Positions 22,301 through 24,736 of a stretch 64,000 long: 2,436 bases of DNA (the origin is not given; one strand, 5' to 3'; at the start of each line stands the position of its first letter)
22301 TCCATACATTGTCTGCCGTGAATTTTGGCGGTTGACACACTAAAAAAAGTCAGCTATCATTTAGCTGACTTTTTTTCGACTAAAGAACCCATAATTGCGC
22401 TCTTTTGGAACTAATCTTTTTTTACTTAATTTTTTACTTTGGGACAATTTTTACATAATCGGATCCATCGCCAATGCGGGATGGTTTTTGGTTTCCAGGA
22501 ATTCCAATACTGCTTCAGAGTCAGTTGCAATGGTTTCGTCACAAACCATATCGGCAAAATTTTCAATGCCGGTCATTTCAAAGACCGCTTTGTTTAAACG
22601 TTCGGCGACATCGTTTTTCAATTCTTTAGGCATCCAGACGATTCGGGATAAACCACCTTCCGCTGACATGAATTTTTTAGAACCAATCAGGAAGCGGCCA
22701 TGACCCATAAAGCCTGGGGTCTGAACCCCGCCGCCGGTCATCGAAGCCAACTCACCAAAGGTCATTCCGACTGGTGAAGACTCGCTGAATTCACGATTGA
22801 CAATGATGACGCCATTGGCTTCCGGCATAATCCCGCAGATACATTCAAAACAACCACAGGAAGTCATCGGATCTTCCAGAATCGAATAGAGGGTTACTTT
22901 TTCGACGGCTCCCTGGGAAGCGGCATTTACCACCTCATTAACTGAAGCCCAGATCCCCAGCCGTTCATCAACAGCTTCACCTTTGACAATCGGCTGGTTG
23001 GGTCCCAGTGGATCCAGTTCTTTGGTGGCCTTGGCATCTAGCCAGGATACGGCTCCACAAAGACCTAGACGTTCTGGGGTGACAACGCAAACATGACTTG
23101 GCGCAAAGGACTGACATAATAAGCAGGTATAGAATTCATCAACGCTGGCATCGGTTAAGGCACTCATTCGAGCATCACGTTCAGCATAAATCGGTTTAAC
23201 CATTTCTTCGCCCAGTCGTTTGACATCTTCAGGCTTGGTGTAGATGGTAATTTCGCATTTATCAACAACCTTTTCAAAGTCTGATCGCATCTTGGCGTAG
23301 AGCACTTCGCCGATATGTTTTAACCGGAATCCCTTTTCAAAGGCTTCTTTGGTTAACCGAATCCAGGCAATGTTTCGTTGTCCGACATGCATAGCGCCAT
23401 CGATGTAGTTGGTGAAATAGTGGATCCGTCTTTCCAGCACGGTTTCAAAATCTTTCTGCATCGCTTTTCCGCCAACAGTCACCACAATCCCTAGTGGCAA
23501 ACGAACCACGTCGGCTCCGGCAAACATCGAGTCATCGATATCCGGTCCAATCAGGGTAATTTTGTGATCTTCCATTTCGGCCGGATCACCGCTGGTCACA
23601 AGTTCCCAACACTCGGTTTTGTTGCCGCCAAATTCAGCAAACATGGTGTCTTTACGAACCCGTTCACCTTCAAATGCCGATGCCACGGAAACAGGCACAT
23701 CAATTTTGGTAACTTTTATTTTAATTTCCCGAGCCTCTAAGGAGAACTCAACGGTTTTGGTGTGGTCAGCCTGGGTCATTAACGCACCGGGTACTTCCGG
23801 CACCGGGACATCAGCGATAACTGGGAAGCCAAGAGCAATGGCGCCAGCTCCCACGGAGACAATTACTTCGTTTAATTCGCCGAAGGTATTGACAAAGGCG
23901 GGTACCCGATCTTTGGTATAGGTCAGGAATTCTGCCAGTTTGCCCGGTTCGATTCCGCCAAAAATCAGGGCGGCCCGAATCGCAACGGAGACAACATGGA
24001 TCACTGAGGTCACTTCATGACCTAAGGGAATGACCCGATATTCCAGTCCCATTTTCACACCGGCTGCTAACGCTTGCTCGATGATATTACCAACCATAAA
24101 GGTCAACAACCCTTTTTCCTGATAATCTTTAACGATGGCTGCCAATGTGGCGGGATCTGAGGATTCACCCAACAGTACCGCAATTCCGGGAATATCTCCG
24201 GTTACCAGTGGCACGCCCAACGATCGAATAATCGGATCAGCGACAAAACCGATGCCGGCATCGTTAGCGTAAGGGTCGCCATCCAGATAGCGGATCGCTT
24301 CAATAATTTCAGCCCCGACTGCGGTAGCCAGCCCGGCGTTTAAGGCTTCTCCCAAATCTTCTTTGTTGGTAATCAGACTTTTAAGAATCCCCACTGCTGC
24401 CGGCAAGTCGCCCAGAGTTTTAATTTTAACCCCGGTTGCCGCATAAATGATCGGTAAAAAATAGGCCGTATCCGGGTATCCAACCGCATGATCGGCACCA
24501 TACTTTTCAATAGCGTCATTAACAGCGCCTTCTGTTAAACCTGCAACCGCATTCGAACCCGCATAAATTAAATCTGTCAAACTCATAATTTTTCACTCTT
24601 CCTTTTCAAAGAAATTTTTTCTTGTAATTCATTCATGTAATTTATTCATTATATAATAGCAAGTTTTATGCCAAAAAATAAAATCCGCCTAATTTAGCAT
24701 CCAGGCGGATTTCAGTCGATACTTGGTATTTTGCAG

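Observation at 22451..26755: Stand-alone acetyl-CoA synthase under a dedicated sigma54/V4R activator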

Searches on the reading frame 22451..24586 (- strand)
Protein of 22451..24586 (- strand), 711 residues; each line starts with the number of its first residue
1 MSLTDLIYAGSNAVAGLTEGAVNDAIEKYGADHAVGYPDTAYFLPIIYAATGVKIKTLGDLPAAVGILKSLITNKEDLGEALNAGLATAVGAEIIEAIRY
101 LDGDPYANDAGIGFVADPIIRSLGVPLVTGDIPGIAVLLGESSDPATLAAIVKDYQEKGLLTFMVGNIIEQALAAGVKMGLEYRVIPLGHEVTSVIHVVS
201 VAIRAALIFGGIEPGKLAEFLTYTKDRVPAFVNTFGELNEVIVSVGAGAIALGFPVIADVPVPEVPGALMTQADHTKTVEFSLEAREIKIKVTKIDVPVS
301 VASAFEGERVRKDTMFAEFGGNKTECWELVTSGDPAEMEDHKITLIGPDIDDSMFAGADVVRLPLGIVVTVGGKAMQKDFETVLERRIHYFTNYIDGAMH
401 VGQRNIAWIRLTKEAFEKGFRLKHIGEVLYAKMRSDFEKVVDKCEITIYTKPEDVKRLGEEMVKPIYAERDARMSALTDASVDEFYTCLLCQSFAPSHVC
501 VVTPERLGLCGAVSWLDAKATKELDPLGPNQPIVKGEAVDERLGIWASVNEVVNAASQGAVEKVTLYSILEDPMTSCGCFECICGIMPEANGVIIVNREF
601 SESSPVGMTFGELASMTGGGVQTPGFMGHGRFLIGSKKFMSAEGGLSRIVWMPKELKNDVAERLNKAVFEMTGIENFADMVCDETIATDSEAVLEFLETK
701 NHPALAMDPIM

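Call 6: search_protein_families(library=pfam, proteins=[window:22451-24586:-])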
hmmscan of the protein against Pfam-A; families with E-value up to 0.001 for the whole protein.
window:22451-24586:- (711 aa): 3 families
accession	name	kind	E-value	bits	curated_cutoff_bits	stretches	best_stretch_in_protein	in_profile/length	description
PF19436.4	ACS_CODH_B_C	-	4.3e-124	413.3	25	1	467-711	1-245/245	ACS/CODH beta subunit C-terminal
PF03598.20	CdhC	-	3.7e-66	222.2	24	1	297-455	1-155/155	CO dehydrogenase/acetyl-CoA synthase complex beta subunit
PF18537.6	CODH_A_N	-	2.8e-33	114.2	32.2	1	19-101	1-83/83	Carbon monoxide dehydrogenase subunit alpha N-terminal domain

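Call 7: search_protein_families(library=ncbifam, proteins=[window:22451-24586:-])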
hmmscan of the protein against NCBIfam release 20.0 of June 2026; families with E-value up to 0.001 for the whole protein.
window:22451-24586:- (711 aa): 5 families
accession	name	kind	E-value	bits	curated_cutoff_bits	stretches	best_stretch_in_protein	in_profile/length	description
NF040764.1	CODH_ACS_al_bet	equivalog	0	1061.1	800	1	9-711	2-705/705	acetyl-CoA decarbonylase/synthase complex subunit alpha/beta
NF007078.0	PRK09529.1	subfamily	0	1015.6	809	1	3-711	5-710/710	bifunctional acetyl-CoA decarbonylase/synthase complex subunit alpha/beta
NF003379.0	PRK04456.1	domain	1.6e-135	452.4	372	1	296-705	4-399/464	acetyl-CoA decarbonylase/synthase complex subunit beta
TIGR00316.1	cdhC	equivalog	5.7e-131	437.5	355.95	1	295-705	3-396/460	CO dehydrogenase/CO-methylating acetyl-CoA synthase complex subunit beta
TIGR00314.1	cdhA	equivalog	5.5e-07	27.8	781.3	1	104-257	470-637/784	CO dehydrogenase/acetyl-CoA synthase complex subunit alpha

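Call 14: find_related_loci(query=window:22454-24586:-, collection=genome_contigs, flank=10000)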
Query window:22454-24586:- (711 aa) in genome_contigs; peptide patterns used: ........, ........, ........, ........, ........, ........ (x = any residue, [..] = any of these).
339 stretches matched a pattern; 222 encode a relative of the query (tblastn E <= 1e-3); the best 80 are kept; 78 distinct loci.
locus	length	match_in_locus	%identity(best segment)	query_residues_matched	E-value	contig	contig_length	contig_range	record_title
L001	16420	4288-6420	97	1-711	0e+0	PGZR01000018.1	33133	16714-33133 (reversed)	MAG: Firmicutes bacterium HGW-Firmicutes-4 bjp_ig2103_scaffold_673, whole genome shotgun sequence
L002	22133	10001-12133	97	1-711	0e+0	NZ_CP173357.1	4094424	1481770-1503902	Acetobacterium carbinolicum strain DSM 2925 chromosome, complete genome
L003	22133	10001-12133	96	1-711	0e+0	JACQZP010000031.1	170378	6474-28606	MAG: Acetobacterium woodii isolate NC_groundwater_1570_Pr3_B-0.1um_42_151 SR-2_scaffold_141_3793368, whole genome shotgu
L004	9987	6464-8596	93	1-711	0e+0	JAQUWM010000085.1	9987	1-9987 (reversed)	MAG: Acetobacterium sp. isolate STD2_190 NODE_26852_length_9987_cov_4.875051_Sandtown_D2, whole genome shotgun sequence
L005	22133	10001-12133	93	1-711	0e+0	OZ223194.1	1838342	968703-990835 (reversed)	MAG: uncultured Acetobacterium sp. isolate 6abcf8f7-2dc5-46ce-9e35-983ba889e1c3 genome assembly, chromosome: 4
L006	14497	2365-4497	93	1-711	0e+0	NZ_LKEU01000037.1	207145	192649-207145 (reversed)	Acetobacterium wieringae strain DSM 1911 ACWI_contig000037, whole genome shotgun sequence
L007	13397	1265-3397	93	1-711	0e+0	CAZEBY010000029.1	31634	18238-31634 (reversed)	MAG TPA_asm: uncultured Lachnospiraceae bacterium isolate binchicken_co269_132 genome assembly, contig: NODE_1188_length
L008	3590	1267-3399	90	1-711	0e+0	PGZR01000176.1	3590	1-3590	MAG: Firmicutes bacterium HGW-Firmicutes-4 bjp_ig2103_scaffold_9419, whole genome shotgun sequence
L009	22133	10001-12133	90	1-711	0e+0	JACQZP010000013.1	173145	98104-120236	MAG: Acetobacterium woodii isolate NC_groundwater_1570_Pr3_B-0.1um_42_151 SR-2_scaffold_141_896674, whole genome shotgun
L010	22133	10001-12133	90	1-711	0e+0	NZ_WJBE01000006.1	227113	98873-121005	Acetobacterium malicum strain DSM 4132 NODE_6_length_227113_cov_19.209, whole genome shotgun sequence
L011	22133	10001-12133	89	1-711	0e+0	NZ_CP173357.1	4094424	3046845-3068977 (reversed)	Acetobacterium carbinolicum strain DSM 2925 chromosome, complete genome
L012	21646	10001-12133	88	1-711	0e+0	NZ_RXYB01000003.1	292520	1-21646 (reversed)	Acetobacterium tundrae strain DSM 9173 NODE_3_length_292520_cov_27.3906, whole genome shotgun sequence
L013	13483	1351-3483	87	1-711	0e+0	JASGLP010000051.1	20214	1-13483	MAG: Eubacteriaceae bacterium isolate DJKA118_ANT-KO_bin.1 scaffold_523, whole genome shotgun sequence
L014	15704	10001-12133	97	1-711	0e+0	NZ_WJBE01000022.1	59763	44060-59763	Acetobacterium malicum strain DSM 4132 NODE_22_length_59763_cov_23.3939, whole genome shotgun sequence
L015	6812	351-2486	88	1-711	0e+0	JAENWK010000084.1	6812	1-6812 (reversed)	MAG: Eubacteriaceae bacterium isolate 5_8_m_bin14 k141_119113_length_6812_cov_178.2127, whole genome shotgun sequence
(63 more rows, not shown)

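Call 19: search_protein_families(library=pfam, proteins=[L011:596-1567:+, L011:1587-2927:+, L011:2996-3781:+, L011:4064-5962:+, L011:5989-6774:+, L011:6840-9014:+, L011:9196-9825:+, L011:12455-12877:+, L011:13327-14139:+, L002:8221-9780:+])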
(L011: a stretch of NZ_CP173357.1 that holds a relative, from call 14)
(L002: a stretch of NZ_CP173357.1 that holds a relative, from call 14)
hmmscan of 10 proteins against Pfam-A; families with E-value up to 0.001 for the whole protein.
L011:596-1567:+ (323 aa): 1 family
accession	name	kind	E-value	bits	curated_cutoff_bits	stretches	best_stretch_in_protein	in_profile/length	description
PF03599.22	CdhD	-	4.7e-33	114.9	24.8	1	30-267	3-224/387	CO dehydrogenase/acetyl-CoA synthase delta subunit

L011:1587-2927:+ (446 aa): 2 families
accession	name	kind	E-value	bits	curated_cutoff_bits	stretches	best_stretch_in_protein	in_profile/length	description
PF03599.22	CdhD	-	4.4e-79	266.4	24.8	1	64-440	2-386/387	CO dehydrogenase/acetyl-CoA synthase delta subunit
PF04060.18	FeS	-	1.5e-12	47.4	23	1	13-44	2-33/33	Putative Fe-S cluster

L011:2996-3781:+ (261 aa): 1 family
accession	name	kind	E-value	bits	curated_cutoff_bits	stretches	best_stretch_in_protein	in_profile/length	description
PF00809.28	Pterin_bind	-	1.1e-18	68.2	25.5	1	25-232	18-244/244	Pterin binding enzyme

L011:4064-5962:+ (632 aa): 1 family
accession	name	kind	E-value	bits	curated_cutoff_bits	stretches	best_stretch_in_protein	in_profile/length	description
PF03063.25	Prismane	-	1.6e-166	555.4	27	1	45-612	1-512/513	Prismane/CO dehydrogenase family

L011:5989-6774:+ (261 aa): 9 families
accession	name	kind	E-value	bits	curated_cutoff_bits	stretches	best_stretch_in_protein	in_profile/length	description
PF01656.29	CbiA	-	8e-18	65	25.4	1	4-233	3-123/125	CobQ/CobB/MinD/ParA nucleotide binding domain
PF13614.12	AAA_31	-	7.7e-13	49.2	27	1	7-56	9-62/177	AAA domain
PF02374.21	ArsA_ATPase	-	7.6e-10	38.9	24.3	1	3-45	4-46/305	Anion-transporting ATPase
PF10609.15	ParA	-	2e-07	31.1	27.1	1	5-37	9-41/246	NUBPL iron-transfer P-loop NTPase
PF00142.24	Fer4_NifH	-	3.6e-07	30.4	25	1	1-70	1-69/271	4Fe-4S iron sulfur cluster binding proteins, NifH/frxC family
PF06564.18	CBP_BcsQ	-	3.9e-05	23.7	21.3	1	3-48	4-50/234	Cellulose biosynthesis protein BcsQ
PF20720.3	nSTAND3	-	0.0001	22.5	27.2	1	4-38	21-54/155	Novel STAND NTPase 3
PF13479.12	AAA_24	-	0.00082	19.7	27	0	2-69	4-58/195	AAA domain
PF16575.11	CLP1_P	-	0.00087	19.6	26.6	0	7-39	1-33/188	mRNA cleavage and polyadenylation factor CLP1 P-loop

L011:6840-9014:+ (724 aa): 3 families
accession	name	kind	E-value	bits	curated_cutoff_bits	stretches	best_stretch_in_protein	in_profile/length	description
PF19436.4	ACS_CODH_B_C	-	2.1e-124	414.3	25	1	480-724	1-245/245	ACS/CODH beta subunit C-terminal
PF03598.20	CdhC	-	9.5e-68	227.4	24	1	311-468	2-155/155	CO dehydrogenase/acetyl-CoA synthase complex beta subunit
PF18537.6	CODH_A_N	-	1.5e-31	108.6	32.2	1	21-103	1-83/83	Carbon monoxide dehydrogenase subunit alpha N-terminal domain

L011:9196-9825:+ (209 aa): 0 families

L011:12455-12877:+ (140 aa): 1 family
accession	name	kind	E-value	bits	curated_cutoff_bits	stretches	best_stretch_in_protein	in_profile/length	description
PF12953.12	DUF3842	-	1.1e-48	165.4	28.5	1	2-130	1-129/130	Domain of unknown function (DUF3842)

L011:13327-14139:+ (270 aa): 1 family
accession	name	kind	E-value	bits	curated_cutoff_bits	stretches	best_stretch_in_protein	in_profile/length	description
PF02557.22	VanY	-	1.1e-42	145.4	25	1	122-249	3-131/132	D-alanyl-D-alanine carboxypeptidase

L002:8221-9780:+ (519 aa): 12 families
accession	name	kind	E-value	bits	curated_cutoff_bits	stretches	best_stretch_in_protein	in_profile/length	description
PF00158.32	Sigma54_activat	-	7.7e-65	218.1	20.2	1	215-379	4-167/168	Sigma-54 interaction domain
PF02830.23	V4R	-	8.2e-21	74.3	31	1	83-143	1-61/62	V4R domain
PF14532.12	Sigma54_activ_2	-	8.8e-21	75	25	1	215-384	3-138/138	Sigma-54 interaction domain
PF25601.1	AAA_lid_14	-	2.7e-20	72.4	27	1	385-462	1-78/87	AAA+ ATPase lid domain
PF02954.25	HTH_8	-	8.4e-12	45.1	22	1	477-515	4-42/42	Bacterial regulatory protein, Fis family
PF10702.14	DUF2507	-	2.9e-08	34.2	35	1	38-128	20-110/123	Protein of unknown function (DUF2507)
PF07728.20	AAA_5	-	1.1e-06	29.1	22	1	236-353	2-121/139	AAA domain (dynein-related subfamily)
PF07724.20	AAA_2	-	3.3e-06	27.7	27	1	234-335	4-105/166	AAA domain (Cdc48 subfamily)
PF00004.35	AAA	-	5.5e-06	27.3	21.2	1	236-355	1-110/131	ATPase family associated with various cellular activities (AAA)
PF01078.27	Mg_chelatase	-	7.4e-06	25.9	20.3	1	234-333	23-134/207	Magnesium chelatase, subunit ChlI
PF13518.12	HTH_28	-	0.00032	21.2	25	1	480-516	2-37/52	Helix-turn-helix domain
PF18024.7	HTH_50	-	0.00068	19.7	27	0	474-517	7-49/50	Helix-turn-helix domain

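Call 37: search_protein_families(library=pfam, proteins=[L014:4319-7270:+, L014:2752-4161:+, L014:1272-2672:+, L014:564-1193:+, L002:12412-13011:+, L002:13052-13537:+, L003:6284-7603:-, L003:12352-13779:+, L005:6078-7097:-, L005:12276-12950:-])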
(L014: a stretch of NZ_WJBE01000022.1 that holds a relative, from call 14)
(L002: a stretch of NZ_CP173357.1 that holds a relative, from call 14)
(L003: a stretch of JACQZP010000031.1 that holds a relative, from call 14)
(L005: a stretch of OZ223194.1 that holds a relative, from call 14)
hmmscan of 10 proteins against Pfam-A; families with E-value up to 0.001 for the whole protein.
L014:4319-7270:+ (983 aa): 4 families
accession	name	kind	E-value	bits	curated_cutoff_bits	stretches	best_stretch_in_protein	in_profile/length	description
PF18947.5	HAMP_2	-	9.7e-61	202.1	24.3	3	440-504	1-65/67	HAMP domain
PF00015.26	MCPsignal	-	2.4e-50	171.2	34.6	1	797-948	6-171/172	Methyl-accepting chemotaxis protein (MCP) signalling domain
PF00672.30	HAMP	-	2.6e-21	76.1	25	1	324-374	2-52/53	HAMP domain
PF17203.10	sCache_3_2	-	1.2e-07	32.4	28.4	1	201-299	39-135/140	Single cache domain 3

L014:2752-4161:+ (469 aa): 2 families
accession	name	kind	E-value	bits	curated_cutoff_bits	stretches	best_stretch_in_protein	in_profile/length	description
PF00939.25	Na_sulph_symp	-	2e-45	156.1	27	1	9-455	2-458/472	Sodium:sulfate symporter transmembrane region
PF03600.22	CitMHS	-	5.4e-26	91.9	31.9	1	49-411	2-336/336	Citrate transporter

L014:1272-2672:+ (466 aa): 2 families
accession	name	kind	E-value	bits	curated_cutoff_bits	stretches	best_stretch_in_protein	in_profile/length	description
PF13347.12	MFS_2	-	6.7e-70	236.2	27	1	17-448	1-427/427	MFS/sugar transport protein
PF07690.21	MFS_1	-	5.7e-08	32.5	33.4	1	34-380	15-335/347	Major Facilitator Superfamily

L014:564-1193:+ (209 aa): 2 families
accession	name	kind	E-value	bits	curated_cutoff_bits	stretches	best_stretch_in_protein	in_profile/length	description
PF02310.24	B12-binding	-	1e-23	83.9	32.1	1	89-199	2-119/121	B12 binding domain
PF02607.22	B12-binding_2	-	2.8e-16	59.9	23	1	5-76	3-74/74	B12 binding domain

L002:12412-13011:+ (199 aa): 1 family
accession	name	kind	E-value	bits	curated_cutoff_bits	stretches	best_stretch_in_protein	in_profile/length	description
PF02492.25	cobW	-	4.2e-34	118.1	20.7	1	7-178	3-177/180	CobW/HypB/UreG, nucleotide-binding domain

L002:13052-13537:+ (161 aa): 0 families

L003:6284-7603:- (439 aa): 2 families
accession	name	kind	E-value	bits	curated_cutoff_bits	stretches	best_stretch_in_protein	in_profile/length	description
PF03583.20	LIP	-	2.9e-07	30.6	23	1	166-409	23-253/286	Secretory lipase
PF12146.15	Hydrolase_4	-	0.00012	21.9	27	0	154-258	16-112/239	Serine aminopeptidase, S33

L003:12352-13779:+ (475 aa): 2 families
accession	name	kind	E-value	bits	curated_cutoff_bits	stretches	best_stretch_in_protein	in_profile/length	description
PF06863.17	DUF1254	-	2.2e-39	135.1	22.2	1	78-207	1-133/133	Protein of unknown function (DUF1254)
PF06742.16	DUF1214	-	1e-35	123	25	1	350-459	2-112/112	Protein of unknown function (DUF1214)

L005:6078-7097:- (339 aa): 1 family
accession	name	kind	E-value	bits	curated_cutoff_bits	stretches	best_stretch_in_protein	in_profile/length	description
PF02275.23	CBAH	-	1.4e-101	340.7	20.4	1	16-324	1-314/316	Linear amide C-N hydrolases, choloylglycine hydrolase family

L005:12276-12950:- (224 aa): 1 family
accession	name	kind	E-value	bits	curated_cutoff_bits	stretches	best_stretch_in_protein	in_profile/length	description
PF01300.24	Sua5_yciO_yrdC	-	8.1e-29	100.8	25.1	1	32-204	1-176/178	Telomere recombination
